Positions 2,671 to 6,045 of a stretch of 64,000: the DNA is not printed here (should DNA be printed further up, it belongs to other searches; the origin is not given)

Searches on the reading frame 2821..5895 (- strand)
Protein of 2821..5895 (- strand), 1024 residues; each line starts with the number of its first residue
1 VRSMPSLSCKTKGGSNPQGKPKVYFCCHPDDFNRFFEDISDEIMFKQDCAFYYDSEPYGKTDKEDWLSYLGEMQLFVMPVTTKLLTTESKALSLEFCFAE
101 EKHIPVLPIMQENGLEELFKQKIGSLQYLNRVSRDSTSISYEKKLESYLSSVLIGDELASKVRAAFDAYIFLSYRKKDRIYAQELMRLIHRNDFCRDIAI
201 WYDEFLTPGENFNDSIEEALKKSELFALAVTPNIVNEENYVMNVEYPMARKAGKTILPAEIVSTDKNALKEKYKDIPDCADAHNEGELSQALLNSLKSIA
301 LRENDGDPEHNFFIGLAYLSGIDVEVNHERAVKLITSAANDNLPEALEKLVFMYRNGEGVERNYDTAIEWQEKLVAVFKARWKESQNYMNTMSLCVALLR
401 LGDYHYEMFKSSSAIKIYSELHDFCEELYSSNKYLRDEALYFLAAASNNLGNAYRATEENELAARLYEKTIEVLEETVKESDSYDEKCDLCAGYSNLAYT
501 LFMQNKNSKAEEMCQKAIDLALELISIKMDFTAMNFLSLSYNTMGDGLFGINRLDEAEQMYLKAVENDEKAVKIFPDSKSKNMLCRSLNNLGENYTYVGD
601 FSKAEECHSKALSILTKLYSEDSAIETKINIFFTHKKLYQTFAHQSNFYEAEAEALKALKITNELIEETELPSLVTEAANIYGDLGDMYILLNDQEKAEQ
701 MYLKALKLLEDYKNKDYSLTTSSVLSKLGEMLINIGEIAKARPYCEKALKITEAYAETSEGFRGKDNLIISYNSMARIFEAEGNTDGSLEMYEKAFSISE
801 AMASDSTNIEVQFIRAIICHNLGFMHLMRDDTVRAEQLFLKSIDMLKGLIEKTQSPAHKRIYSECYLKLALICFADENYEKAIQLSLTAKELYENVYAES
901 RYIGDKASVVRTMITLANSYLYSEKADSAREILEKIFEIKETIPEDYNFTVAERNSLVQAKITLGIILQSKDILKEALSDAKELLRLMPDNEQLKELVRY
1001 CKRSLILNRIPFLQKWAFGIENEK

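Call 3: search_protein_families(library=pfam, proteins=[window:2821-5895:-], max_evalue=1)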
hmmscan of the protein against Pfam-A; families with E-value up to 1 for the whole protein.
window:2821-5895:- (1024 aa): 19 families
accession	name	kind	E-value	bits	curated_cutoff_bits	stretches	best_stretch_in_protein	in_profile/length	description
PF13424.12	TPR_12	-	4.7e-42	142.5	30.1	7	866-941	6-76/77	Tetratricopeptide repeat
PF13374.12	TPR_10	-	7.6e-32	108.8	27.5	7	444-479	2-37/42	Tetratricopeptide repeat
PF07719.23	TPR_2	-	1e-30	103.7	27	5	724-752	3-31/34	Tetratricopeptide repeat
PF00515.34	TPR_1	-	1.2e-28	98.1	27.8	5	586-614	2-30/34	Tetratricopeptide repeat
PF17874.7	TPR_MalT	-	9.5e-19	68.3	45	3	434-569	30-153/336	MalT-like TPR region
PF13181.12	TPR_8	-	3e-17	61.7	25.7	3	679-708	1-30/34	Tetratricopeptide repeat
PF13176.12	TPR_7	-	7.1e-13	48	27.9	1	448-471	3-26/36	Tetratricopeptide repeat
PF24885.1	TPR_NPHP3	-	1.3e-12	48.1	100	3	538-666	99-217/239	Nephrocystin-3 TPR domain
PF13676.11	TIR_2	-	1.4e-10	42.1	28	1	170-262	1-92/122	TIR domain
PF13428.12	TPR_14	-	6.5e-10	39.1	23.5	0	727-752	6-31/44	Tetratricopeptide repeat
PF08238.18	Sel1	-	7.7e-08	33.1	30.7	2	313-341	6-34/36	Sel1 repeat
PF13174.12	TPR_6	-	0.00024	22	26.3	0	397-421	2-26/33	Tetratricopeptide repeat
PF13432.12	TPR_16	-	0.00043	21.1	32.7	0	444-469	31-56/65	Tetratricopeptide repeat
PF01535.26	PPR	-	0.013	16.2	25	0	540-566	2-28/31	PPR repeat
PF10627.14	CsgE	-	0.024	15.4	25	0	626-678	47-98/105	Curli assembly protein CsgE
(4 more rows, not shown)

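Call 4: search_protein_families(library=padloc, proteins=[window:2821-5895:-], max_evalue=1)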
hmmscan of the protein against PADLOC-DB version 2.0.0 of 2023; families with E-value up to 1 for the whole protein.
window:2821-5895:- (1024 aa): 4 families
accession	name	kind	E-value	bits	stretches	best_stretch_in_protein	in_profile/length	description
PDLC00420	ThsB1|ThsB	-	1.8e-05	22.1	1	169-247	3-80/319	TIR-like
PDLC02012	SAVED5--SAVED_TIR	-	0.00036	17.8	1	167-247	11-89/404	-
PDLC01169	TPR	-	0.00052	17.5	2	680-830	110-229/252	TPR repeats containing protein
PDLC01078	C3a156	-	0.47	8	0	670-776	76-175/268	oxidoreductase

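Call 5: search_protein_families(library=ncbifam, proteins=[window:2821-5895:-], max_evalue=1)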
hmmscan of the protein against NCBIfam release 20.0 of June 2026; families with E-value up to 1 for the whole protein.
window:2821-5895:- (1024 aa): 10 families
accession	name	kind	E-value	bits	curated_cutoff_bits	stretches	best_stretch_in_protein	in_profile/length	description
NF040586.1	FxSxx_TPR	equivalog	3.5e-14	52.2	300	4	364-505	614-738/830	FxSxx-COOH system tetratricopeptide repeat protein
NF002725.1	PRK02603.1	equivalog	1.7e-10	41.2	143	3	268-381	31-153/173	photosystem I assembly protein Ycf3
NF041717.1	HaaA_phane_TPR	equivalog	2.8e-08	32.4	1125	2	679-887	672-863/882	cyclophane-containing RiPP biosynthesis TPR protein HaaT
NF047507.1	TPR_BatC_Lepto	exception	3.4e-07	30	175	2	562-618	75-129/214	TPR repeat-containing protein BatC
NF053617.1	SARPRegAfsRStmc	equivalog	7.3e-07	27.5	1430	2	432-623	804-974/986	SARP-family global regulator AfsR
NF047621.1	FlgprotMotXVib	equivalog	0.00073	19.1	330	1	299-371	65-135/211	flagellar protein MotX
NF033920.0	C39_PA2778_fam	equivalog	0.001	18.5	150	1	449-520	195-253/255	PA2778 family cysteine peptidase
TIGR00756.2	PPR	repeat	0.02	15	20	0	540-568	2-30/35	pentatricopeptide repeat protein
TIGR01621.1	RluA-like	hypoth_equivalog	0.063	12.5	222.3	0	691-721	164-194/217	TIGR01621 family pseudouridine synthase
TIGR03504.1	FimV_Cterm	subfamily_domain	0.55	10.3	30.65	0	916-937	5-26/44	FimV/HubP family polar landmark protein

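Call 80: search_protein_families(library=phrogs, alignment_id=A4, max_evalue=0.00001)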
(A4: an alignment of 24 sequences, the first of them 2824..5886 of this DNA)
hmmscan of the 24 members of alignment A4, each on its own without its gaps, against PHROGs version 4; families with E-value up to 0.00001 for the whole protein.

A. member 1, window:2824-5886:- (1021 aa): 2 families
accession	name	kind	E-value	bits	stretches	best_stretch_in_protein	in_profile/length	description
phrog_8741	-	unknown function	4e-10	40.5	1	303-373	144-214/380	-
phrog_5208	-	unknown function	6.9e-09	36.2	0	556-647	192-281/372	-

B. families by the number of members that match (of 24 scanned): 73 families (the first 25 are shown)
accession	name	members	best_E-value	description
phrog_8741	-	3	4e-10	-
phrog_1794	-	2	1.4e-35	amidase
phrog_7685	-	2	7e-11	integrase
phrog_20388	-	1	4.3e-84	endolysin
phrog_1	-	1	3.1e-66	integrase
phrog_164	-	1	2.7e-65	ParA-like partition protein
phrog_4715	-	1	3.7e-63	ParB-like partition protein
phrog_7698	-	1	7.4e-62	endolysin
phrog_50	-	1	1.3e-53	DnaC-like helicase loader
phrog_3513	-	1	4.7e-51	endolysin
phrog_372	-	1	2.3e-45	tail protein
phrog_3277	-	1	1.3e-36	DnaC-like helicase loader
phrog_1309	-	1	1.5e-32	endolysin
phrog_12727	-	1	3.5e-31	endolysin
phrog_21233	-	1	4.6e-30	-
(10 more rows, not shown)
